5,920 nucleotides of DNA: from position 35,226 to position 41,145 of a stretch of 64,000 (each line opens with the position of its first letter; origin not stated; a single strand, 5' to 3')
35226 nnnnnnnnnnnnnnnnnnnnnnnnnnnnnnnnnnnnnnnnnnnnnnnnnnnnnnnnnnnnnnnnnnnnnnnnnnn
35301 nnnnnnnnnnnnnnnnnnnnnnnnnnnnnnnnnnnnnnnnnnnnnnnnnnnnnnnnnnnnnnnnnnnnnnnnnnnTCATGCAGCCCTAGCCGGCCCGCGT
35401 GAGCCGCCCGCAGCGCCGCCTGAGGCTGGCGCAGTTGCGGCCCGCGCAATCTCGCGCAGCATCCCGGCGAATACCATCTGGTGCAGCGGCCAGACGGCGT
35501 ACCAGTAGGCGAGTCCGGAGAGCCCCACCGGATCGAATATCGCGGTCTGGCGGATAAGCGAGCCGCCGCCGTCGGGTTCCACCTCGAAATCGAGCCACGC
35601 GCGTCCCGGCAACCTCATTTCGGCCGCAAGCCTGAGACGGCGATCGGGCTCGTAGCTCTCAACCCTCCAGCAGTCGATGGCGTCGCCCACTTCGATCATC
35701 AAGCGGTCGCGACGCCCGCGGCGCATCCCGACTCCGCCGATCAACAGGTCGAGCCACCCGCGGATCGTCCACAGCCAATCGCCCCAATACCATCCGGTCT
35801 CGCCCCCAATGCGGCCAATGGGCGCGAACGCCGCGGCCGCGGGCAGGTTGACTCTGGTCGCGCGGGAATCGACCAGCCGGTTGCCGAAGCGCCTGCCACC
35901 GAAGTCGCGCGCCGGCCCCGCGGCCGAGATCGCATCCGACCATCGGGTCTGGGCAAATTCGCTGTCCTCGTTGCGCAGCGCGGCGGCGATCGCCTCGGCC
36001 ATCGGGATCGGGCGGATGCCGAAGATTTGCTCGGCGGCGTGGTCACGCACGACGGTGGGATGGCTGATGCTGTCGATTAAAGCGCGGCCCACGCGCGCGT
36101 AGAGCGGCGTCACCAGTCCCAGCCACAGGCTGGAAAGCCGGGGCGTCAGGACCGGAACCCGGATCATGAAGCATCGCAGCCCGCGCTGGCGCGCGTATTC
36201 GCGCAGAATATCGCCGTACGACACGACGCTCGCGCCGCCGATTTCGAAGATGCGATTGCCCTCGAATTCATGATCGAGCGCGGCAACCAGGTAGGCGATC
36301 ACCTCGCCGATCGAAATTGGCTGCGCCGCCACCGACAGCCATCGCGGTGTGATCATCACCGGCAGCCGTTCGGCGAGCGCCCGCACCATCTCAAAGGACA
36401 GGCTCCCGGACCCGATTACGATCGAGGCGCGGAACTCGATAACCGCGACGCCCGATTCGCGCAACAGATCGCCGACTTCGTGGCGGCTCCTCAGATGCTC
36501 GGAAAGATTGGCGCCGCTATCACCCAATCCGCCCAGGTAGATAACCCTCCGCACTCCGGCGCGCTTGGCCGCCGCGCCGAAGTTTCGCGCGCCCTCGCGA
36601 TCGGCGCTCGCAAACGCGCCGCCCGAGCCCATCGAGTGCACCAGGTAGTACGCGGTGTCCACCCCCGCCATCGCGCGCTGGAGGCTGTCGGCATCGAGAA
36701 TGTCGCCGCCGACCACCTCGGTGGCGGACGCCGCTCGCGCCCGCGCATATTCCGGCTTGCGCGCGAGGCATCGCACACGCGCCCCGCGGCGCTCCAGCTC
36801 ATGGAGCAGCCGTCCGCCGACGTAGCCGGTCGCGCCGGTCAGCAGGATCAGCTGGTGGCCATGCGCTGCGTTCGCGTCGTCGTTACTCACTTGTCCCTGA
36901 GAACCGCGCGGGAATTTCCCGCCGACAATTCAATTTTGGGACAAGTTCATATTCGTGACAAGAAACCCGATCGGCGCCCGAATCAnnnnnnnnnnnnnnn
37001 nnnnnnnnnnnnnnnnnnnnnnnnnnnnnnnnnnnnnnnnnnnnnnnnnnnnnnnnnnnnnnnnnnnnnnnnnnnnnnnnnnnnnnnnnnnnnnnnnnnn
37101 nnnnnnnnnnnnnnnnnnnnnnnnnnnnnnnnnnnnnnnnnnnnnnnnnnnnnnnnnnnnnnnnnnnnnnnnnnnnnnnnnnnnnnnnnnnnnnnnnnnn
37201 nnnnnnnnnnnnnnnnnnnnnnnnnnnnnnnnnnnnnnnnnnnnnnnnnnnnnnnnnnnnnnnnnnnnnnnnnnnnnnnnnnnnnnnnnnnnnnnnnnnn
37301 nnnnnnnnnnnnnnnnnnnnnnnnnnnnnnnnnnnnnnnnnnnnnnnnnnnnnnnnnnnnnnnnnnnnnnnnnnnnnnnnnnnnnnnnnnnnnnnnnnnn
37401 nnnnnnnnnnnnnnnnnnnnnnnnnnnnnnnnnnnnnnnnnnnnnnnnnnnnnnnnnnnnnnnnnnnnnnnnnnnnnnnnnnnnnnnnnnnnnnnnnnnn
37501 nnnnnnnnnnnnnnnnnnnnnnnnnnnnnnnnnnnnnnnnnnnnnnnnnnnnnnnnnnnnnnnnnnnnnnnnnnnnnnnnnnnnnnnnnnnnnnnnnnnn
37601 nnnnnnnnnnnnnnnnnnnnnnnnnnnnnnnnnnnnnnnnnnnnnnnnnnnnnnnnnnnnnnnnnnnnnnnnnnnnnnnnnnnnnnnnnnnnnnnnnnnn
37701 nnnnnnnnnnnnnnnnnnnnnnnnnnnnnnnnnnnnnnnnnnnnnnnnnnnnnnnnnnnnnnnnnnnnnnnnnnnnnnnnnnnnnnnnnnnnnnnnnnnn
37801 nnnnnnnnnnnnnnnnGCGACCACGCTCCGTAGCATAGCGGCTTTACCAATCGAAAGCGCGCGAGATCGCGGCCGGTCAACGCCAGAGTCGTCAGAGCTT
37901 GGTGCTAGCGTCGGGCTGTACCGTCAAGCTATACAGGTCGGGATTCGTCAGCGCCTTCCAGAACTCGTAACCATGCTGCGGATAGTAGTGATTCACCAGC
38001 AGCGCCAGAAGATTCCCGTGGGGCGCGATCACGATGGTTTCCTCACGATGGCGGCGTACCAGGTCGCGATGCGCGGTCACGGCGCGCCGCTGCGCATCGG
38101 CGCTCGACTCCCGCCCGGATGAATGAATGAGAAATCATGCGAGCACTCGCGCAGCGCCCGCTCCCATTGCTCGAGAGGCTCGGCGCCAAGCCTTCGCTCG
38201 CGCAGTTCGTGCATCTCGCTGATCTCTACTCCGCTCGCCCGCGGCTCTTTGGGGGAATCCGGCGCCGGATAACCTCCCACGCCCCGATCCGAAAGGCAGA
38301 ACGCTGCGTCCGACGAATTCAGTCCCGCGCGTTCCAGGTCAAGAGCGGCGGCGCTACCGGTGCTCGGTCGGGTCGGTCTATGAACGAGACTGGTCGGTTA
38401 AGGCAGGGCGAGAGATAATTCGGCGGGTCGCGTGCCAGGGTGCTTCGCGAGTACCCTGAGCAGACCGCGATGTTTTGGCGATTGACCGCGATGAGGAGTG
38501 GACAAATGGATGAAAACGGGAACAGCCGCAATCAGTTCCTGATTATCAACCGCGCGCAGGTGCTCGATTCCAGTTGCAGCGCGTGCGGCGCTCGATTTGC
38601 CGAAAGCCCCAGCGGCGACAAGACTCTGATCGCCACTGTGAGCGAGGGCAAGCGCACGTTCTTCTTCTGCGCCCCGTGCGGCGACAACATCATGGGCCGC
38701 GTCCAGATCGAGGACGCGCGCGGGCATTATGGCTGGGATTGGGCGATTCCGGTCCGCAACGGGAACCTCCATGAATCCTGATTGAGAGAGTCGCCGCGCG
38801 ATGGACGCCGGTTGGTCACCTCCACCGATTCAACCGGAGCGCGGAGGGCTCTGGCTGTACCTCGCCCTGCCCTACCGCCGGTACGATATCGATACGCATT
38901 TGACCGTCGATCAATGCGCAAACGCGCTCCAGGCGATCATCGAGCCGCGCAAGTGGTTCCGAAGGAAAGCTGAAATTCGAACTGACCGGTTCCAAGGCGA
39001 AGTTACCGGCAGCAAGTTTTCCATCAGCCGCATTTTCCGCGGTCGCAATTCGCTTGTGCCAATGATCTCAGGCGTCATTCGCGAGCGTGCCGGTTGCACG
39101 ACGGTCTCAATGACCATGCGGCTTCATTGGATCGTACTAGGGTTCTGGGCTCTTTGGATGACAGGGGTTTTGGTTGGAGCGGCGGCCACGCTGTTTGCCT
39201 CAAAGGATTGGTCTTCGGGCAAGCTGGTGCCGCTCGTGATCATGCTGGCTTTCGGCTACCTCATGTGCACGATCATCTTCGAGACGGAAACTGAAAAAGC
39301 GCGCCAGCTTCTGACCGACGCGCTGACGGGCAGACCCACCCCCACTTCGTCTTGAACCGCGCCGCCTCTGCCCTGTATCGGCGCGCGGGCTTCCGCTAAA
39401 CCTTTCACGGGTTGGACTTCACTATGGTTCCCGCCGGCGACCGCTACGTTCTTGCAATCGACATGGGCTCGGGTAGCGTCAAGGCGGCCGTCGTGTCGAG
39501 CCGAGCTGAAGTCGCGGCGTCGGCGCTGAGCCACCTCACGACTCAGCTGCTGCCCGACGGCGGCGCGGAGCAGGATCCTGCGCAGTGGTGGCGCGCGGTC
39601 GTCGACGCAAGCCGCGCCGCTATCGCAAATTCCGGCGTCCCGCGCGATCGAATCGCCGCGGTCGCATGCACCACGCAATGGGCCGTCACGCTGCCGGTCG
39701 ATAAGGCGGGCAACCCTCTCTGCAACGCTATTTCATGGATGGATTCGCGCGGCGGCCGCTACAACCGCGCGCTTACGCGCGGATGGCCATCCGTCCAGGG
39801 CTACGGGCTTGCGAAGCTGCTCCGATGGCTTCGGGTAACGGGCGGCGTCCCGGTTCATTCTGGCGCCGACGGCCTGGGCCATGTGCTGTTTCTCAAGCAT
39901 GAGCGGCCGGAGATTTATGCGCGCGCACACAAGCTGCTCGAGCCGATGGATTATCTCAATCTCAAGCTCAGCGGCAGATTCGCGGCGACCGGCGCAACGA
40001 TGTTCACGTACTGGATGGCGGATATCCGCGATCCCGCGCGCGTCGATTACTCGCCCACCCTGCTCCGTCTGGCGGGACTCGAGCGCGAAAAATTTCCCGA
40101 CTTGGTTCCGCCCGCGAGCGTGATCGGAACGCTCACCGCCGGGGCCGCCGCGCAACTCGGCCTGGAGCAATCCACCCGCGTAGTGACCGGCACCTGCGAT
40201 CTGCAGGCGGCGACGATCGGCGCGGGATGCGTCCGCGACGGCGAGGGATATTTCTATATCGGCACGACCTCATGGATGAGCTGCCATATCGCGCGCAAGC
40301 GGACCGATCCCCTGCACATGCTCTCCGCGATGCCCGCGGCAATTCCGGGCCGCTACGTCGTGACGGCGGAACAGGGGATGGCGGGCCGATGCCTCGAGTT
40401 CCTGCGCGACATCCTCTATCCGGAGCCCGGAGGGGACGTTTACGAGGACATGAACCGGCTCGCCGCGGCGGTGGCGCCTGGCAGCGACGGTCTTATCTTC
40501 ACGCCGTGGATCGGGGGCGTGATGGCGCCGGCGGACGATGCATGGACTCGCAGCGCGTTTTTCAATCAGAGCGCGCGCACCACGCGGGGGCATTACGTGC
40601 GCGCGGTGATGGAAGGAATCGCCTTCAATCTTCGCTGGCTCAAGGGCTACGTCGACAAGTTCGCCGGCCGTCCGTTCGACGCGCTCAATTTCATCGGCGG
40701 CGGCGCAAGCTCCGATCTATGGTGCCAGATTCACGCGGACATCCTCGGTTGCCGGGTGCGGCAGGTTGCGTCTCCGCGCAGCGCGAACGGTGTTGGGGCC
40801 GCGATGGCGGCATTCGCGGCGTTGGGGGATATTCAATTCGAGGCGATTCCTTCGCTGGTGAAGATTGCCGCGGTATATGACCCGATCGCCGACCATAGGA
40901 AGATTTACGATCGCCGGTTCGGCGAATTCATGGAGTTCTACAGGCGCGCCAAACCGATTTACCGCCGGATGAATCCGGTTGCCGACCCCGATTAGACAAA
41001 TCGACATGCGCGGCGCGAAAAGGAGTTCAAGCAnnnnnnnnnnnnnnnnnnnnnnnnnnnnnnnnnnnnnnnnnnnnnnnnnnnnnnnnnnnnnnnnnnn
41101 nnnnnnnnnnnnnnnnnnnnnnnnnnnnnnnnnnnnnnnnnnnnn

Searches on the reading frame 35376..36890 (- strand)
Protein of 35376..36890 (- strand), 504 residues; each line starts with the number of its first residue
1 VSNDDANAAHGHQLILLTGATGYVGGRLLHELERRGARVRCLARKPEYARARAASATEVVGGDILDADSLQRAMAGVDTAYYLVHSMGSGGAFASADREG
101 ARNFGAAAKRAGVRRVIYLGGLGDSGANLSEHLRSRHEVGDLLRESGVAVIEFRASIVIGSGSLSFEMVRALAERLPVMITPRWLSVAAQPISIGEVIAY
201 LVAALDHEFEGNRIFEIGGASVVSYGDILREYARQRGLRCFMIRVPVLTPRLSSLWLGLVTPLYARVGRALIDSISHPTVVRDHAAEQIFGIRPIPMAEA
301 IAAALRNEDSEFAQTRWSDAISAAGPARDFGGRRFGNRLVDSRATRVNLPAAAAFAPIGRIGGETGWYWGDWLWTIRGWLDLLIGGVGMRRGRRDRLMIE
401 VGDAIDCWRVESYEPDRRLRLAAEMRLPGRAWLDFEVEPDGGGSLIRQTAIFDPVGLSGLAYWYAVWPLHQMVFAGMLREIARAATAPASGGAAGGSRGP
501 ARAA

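Call 93: search_protein_families(library=pfam, proteins=[window:35376-36890:-], max_evalue=0.00001)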
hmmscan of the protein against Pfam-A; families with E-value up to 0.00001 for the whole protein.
window:35376-36890:- (504 aa): 5 families
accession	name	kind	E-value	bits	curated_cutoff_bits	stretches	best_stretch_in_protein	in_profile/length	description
PF11066.14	DUF2867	-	3.4e-32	112.1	27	1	338-477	6-142/142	Protein of unknown function (DUF2867)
PF13460.12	NAD_binding_10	-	3.4e-18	66.6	27.2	1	19-141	1-129/184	NAD(P)H-binding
PF05368.20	NmrA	-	1.4e-14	54.8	27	1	13-158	3-148/298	NmrA-like family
PF01370.27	Epimerase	-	1.6e-13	51.1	20.9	1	15-120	1-114/240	NAD dependent epimerase/dehydratase family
PF01073.25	3Beta_HSD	-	3.6e-07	29.9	22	1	17-127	2-122/280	3-beta hydroxysteroid dehydrogenase/isomerase family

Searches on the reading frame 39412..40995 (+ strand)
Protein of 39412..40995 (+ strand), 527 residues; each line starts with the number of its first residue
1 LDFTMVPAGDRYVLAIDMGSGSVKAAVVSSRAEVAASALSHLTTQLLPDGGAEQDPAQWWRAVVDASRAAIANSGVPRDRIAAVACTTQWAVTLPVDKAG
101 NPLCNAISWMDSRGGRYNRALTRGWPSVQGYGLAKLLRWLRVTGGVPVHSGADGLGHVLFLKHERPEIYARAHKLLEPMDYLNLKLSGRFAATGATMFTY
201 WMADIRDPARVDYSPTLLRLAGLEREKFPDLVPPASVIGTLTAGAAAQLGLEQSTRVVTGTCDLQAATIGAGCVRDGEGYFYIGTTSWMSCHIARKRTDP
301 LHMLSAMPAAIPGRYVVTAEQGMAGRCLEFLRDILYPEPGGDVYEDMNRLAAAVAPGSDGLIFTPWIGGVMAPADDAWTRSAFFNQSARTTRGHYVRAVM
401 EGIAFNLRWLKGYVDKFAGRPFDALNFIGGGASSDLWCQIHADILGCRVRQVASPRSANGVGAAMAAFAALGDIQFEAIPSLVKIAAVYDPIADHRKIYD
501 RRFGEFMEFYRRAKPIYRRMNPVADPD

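Call 93: search_protein_families(library=pfam, proteins=[window:39412-40995:+], max_evalue=0.00001)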
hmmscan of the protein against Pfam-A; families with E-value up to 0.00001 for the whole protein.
window:39412-40995:+ (527 aa): 2 families
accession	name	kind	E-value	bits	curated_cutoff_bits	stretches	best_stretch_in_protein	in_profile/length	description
PF00370.27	FGGY_N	-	2.3e-38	132.6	28.8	1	12-270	1-245/245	FGGY family of carbohydrate kinases, N-terminal domain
PF02782.22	FGGY_C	-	1.1e-25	91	27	1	291-470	10-197/198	FGGY family of carbohydrate kinases, C-terminal domain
